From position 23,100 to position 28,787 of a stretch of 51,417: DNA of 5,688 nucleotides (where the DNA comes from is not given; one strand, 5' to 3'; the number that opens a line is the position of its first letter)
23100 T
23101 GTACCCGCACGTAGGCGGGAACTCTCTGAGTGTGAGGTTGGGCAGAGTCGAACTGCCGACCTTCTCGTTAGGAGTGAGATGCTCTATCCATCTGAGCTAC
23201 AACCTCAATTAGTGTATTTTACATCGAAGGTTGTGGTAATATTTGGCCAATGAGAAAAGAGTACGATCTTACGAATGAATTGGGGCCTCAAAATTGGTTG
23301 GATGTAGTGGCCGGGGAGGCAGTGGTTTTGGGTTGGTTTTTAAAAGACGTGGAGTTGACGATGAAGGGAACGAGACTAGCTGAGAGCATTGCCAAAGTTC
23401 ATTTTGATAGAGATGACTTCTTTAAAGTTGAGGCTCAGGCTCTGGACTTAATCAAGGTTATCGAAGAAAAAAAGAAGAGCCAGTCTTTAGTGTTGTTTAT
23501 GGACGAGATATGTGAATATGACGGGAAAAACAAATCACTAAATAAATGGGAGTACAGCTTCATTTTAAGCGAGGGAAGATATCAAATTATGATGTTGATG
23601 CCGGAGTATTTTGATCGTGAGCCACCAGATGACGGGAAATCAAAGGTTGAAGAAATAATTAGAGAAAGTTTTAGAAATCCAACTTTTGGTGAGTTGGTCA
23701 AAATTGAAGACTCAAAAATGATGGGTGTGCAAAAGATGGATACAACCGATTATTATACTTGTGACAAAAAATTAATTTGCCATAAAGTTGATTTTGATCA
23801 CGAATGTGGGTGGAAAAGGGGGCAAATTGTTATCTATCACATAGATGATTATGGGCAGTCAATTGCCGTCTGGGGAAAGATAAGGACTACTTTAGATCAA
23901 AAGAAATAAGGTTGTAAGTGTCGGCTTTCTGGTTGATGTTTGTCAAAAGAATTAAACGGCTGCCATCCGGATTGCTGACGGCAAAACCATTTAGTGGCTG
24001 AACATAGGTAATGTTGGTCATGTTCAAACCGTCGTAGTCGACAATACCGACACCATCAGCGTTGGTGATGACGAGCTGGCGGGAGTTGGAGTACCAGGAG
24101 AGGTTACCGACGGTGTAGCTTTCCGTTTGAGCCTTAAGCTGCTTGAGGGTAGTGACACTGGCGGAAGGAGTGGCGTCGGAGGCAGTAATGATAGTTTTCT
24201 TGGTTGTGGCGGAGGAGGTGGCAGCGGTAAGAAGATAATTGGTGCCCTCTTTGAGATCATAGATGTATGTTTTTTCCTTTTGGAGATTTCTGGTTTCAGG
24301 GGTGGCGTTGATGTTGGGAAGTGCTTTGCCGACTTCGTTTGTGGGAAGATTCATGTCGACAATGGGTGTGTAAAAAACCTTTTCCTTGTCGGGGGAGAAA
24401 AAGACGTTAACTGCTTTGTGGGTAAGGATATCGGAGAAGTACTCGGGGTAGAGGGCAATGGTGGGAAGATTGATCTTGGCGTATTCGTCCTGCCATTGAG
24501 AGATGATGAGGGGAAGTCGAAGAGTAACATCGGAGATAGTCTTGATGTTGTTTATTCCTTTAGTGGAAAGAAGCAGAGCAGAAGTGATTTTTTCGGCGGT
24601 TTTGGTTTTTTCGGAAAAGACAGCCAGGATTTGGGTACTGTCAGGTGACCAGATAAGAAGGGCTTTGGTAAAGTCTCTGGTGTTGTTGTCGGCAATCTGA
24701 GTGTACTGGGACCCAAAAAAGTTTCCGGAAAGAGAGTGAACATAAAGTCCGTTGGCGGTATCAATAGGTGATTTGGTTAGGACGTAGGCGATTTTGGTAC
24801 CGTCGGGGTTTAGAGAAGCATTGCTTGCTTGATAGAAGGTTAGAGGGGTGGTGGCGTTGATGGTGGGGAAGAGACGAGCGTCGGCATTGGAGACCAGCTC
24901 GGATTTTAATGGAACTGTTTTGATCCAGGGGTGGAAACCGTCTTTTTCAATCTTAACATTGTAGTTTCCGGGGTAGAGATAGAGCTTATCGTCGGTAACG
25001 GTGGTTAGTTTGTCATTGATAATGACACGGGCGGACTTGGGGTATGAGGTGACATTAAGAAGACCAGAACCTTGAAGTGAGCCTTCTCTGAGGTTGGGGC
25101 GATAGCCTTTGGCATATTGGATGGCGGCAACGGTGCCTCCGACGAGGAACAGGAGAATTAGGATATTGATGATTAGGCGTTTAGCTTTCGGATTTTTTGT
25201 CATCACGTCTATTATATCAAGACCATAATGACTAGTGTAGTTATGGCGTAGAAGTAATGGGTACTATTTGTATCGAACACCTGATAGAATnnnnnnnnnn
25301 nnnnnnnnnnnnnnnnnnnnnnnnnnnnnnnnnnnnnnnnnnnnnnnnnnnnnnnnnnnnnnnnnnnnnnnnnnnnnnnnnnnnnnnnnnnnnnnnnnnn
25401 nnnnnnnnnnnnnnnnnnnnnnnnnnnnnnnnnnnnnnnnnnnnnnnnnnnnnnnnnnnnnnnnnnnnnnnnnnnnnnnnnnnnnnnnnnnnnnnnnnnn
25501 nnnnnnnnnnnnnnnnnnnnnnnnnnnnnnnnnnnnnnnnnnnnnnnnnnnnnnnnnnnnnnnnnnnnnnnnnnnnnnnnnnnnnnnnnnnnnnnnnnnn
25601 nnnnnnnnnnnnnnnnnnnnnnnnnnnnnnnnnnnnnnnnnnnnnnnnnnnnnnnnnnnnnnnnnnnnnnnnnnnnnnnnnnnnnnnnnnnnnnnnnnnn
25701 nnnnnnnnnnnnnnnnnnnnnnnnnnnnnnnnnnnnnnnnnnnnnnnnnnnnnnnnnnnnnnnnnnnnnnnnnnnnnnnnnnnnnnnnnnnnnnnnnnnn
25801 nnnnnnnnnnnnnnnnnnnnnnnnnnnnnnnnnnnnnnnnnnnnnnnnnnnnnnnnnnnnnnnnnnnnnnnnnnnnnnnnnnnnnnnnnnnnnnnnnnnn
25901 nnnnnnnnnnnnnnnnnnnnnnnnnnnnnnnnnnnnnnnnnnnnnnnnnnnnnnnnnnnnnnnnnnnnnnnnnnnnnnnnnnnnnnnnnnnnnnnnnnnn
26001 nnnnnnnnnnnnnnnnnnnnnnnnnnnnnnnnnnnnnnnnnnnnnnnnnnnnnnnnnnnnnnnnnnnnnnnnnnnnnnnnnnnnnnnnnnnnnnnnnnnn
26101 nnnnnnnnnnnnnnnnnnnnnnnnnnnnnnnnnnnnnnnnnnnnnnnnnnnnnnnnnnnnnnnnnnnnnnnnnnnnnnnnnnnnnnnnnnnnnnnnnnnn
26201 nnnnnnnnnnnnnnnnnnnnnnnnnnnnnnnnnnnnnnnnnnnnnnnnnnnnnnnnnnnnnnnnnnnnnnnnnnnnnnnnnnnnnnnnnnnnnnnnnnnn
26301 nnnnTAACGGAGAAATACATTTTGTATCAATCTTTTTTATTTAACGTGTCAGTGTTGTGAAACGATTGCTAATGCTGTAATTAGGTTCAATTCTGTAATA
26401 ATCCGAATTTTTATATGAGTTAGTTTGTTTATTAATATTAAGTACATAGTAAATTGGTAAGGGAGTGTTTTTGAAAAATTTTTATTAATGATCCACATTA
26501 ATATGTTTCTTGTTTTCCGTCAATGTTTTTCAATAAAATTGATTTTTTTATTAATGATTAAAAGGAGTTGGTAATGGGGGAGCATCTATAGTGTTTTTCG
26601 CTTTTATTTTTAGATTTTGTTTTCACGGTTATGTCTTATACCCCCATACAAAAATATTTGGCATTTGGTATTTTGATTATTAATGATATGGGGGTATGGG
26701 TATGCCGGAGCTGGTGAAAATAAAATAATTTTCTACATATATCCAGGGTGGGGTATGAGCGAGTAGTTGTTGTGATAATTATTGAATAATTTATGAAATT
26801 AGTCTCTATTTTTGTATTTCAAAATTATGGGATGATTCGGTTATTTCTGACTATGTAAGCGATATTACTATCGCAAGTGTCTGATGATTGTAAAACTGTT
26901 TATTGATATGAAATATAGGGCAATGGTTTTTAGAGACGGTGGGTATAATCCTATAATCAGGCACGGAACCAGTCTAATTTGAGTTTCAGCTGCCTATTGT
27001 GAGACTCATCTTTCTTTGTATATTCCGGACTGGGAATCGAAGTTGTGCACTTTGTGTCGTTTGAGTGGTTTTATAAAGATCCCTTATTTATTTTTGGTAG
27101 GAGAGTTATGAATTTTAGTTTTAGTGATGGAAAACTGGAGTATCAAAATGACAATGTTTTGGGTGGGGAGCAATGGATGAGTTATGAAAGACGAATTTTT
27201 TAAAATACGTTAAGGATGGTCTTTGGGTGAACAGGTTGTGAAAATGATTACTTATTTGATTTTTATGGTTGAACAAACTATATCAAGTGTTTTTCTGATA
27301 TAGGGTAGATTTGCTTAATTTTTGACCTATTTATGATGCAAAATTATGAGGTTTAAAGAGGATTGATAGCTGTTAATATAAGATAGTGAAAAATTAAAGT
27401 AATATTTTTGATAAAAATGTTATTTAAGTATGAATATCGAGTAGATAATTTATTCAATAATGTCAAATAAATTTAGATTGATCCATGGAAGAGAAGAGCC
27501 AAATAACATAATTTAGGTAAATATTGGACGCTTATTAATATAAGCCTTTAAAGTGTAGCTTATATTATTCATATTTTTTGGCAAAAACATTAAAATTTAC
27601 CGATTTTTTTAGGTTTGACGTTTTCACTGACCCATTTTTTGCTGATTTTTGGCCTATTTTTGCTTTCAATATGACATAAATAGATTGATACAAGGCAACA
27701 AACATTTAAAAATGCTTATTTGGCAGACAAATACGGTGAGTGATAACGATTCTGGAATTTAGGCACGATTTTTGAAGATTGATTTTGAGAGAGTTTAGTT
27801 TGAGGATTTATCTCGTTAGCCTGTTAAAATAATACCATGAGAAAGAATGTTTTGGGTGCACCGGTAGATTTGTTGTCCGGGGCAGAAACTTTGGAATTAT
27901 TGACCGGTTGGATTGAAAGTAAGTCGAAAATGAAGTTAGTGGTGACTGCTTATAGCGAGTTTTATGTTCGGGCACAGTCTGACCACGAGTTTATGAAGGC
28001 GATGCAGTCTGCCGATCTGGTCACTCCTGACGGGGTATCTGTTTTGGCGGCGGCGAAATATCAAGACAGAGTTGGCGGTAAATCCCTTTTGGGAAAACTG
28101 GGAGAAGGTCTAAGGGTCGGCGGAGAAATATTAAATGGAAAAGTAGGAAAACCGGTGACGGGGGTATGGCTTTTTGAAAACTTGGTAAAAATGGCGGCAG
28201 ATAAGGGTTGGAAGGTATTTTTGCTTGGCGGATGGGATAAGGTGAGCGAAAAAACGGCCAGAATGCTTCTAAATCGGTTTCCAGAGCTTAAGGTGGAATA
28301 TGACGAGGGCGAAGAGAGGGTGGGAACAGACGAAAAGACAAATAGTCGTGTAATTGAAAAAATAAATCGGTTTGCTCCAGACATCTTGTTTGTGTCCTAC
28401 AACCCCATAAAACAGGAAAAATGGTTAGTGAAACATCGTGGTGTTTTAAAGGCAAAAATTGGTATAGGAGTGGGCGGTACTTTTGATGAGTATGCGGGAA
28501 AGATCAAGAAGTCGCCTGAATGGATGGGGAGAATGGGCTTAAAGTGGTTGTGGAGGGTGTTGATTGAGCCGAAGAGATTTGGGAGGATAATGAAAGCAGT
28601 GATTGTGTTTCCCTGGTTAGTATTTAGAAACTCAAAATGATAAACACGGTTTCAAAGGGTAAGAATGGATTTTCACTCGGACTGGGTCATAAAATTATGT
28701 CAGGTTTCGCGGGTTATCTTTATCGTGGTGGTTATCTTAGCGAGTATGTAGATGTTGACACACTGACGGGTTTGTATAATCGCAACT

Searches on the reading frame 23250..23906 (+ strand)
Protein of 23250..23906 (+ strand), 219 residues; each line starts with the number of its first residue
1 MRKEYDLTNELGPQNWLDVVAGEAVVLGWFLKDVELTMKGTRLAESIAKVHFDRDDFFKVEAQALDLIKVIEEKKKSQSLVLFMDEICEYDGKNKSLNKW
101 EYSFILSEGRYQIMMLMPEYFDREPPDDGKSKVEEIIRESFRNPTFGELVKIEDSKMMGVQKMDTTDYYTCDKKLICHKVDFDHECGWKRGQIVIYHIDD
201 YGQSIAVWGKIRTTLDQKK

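Call 6: search_protein_families(library=pfam, proteins=[window:23250-23906:+], max_evalue=1)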
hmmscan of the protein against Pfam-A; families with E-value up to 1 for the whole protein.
window:23250-23906:+ (219 aa): 1 family
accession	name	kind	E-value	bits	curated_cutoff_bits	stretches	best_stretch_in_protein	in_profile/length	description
PF13173.12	AAA_14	-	0.012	16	27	1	44-98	29-82/129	AAA domain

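Call 7: search_protein_families(library=ncbifam, proteins=[window:23250-23906:+], max_evalue=1)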
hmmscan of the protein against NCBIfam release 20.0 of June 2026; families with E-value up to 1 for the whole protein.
window:23250-23906:+ (219 aa): 0 families

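Call 83: search_protein_families(library=padloc, proteins=[window:23250-23906:+], max_evalue=0.01)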
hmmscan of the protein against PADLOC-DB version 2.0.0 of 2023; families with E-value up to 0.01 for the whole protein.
window:23250-23906:+ (219 aa): 1 family
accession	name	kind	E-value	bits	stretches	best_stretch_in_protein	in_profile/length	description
PDLC04787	PDC-S01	-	0.0057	13.6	1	44-99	58-113/412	-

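Call 94: search_protein_families(library=phrogs, proteins=[window:23250-23906:+], max_evalue=0.01)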
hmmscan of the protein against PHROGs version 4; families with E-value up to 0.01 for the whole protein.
window:23250-23906:+ (219 aa): 0 families

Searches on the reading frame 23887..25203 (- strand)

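Call 42: search_protein_families(library=ncbifam, proteins=[window:23887-25203:-], max_evalue=0.0001)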
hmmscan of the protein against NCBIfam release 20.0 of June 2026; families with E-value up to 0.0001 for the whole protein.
window:23887-25203:- (438 aa): 0 families

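Call 70: search_protein_families(library=pfam, proteins=[window:23887-25203:-], max_evalue=0.001)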
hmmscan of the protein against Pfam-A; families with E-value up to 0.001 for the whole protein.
window:23887-25203:- (438 aa): 1 family
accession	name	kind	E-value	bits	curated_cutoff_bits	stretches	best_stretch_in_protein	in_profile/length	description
PF08308.17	PEGA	-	7e-09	35.9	20.8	1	47-111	2-67/71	PEGA domain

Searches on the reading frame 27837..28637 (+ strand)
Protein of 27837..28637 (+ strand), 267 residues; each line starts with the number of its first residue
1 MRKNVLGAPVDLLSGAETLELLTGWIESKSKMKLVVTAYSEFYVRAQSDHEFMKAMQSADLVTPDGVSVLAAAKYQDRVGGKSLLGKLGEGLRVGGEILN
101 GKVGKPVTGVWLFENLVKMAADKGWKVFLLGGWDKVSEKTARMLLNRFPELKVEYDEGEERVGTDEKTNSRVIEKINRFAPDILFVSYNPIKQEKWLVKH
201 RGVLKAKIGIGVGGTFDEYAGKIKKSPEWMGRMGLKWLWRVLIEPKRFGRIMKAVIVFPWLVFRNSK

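Call 42: search_protein_families(library=ncbifam, proteins=[window:27837-28637:+], max_evalue=0.0001)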
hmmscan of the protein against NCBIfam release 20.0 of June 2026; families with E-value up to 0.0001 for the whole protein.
window:27837-28637:+ (267 aa): 4 families
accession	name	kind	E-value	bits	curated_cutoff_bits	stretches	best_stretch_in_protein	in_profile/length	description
NF041710.1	UDPacetylman_taseTarA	equivalog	3.2e-35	121.8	350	1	87-263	71-241/247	N-acetylglucosaminyldiphosphoundecaprenol N-acetyl-beta-D-mannosaminyltransferase TarA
TIGR00696.1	wecG_tagA_cpsF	superfamily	5.3e-34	117.5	69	1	107-252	31-173/178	WecB/TagA/CpsF family glycosyltransferase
NF041872.1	EPS_EpsA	equivalog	5.8e-26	91.4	500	1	105-250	96-241/265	exopolysaccharide biosynthesis glycosyltransferase EpsA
NF002980.1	PRK03692.1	equivalog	1.8e-23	83.2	323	1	107-255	85-229/240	lipopolysaccharide N-acetylmannosaminouronosyltransferase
